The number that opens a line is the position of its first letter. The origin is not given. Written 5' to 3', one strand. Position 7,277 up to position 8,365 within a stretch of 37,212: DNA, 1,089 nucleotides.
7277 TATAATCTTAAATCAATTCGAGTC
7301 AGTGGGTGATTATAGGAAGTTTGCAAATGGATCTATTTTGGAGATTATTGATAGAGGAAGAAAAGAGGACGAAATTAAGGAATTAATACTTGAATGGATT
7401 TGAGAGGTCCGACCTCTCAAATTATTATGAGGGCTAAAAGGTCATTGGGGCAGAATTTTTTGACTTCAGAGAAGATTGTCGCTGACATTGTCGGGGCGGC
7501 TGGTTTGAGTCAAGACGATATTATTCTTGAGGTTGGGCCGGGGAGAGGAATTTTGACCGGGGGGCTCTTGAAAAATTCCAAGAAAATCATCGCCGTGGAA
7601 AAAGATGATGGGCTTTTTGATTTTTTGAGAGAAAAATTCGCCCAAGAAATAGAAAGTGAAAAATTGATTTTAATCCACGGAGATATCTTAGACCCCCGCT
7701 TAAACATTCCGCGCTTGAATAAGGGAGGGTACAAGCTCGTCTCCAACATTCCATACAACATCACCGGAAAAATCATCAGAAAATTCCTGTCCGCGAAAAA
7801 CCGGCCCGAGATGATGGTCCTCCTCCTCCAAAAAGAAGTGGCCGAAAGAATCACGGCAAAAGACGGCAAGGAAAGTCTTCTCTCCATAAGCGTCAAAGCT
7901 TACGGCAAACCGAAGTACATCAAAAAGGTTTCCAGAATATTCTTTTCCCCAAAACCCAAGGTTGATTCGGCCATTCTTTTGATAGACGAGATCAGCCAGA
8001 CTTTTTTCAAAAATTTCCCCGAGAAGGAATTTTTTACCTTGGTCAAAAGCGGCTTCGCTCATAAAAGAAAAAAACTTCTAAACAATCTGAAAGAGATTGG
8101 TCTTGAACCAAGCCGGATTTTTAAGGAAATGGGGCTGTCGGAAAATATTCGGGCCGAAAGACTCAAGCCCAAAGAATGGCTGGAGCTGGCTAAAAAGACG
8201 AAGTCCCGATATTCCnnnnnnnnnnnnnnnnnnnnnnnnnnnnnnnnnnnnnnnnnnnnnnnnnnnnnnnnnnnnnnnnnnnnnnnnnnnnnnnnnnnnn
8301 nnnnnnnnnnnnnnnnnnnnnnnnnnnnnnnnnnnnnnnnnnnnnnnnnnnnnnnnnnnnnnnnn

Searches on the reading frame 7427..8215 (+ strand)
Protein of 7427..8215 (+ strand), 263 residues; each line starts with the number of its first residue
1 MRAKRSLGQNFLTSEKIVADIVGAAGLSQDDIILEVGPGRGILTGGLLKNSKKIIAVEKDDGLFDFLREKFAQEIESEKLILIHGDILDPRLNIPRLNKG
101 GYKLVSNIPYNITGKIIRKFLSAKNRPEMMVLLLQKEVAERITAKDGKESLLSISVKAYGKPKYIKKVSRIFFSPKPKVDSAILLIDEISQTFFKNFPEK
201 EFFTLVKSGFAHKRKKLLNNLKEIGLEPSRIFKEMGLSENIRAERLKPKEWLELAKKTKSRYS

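Call 54: find_related_loci(query=window:7427-8215:+, collection=genome_contigs, flank=3500)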
Query window:7427-8215:+ (263 aa) in genome_contigs; peptide patterns used: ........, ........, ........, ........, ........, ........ (x = any residue, [..] = any of these).
247 stretches matched a pattern; 5 encode a relative of the query (tblastn E <= 1e-3); 5 distinct loci.
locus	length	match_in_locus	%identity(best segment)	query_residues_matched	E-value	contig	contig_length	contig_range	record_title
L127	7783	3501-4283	54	1-255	1e-80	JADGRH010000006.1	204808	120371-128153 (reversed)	MAG: Candidatus Paceibacterota bacterium isolate Chersky_89 k127_21115516, whole genome shotgun sequence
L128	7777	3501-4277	54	1-256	5e-80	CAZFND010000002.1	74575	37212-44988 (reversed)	MAG TPA_asm: uncultured Candidatus Saccharibacteria bacterium isolate SRP292972_co1_21 genome assembly, contig: NODE_277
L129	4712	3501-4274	42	1-254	3e-51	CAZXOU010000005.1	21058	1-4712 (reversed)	MAG TPA_asm: uncultured Gammaproteobacteria bacterium isolate binchicken_co48_459 genome assembly, contig: NODE_3921_len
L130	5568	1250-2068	38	5-254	7e-48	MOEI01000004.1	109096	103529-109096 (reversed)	MAG: bacterium CG10_46_32 isolate CG10_46_32 CG10_big_fil_rev_8_21_14_0.10_scaffold_242, whole genome shotgun sequence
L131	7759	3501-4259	34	6-259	5e-36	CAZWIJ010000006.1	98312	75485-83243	MAG TPA_asm: uncultured Candidatus Saccharibacteria bacterium isolate SRP118108_co3_444 genome assembly, contig: NODE_53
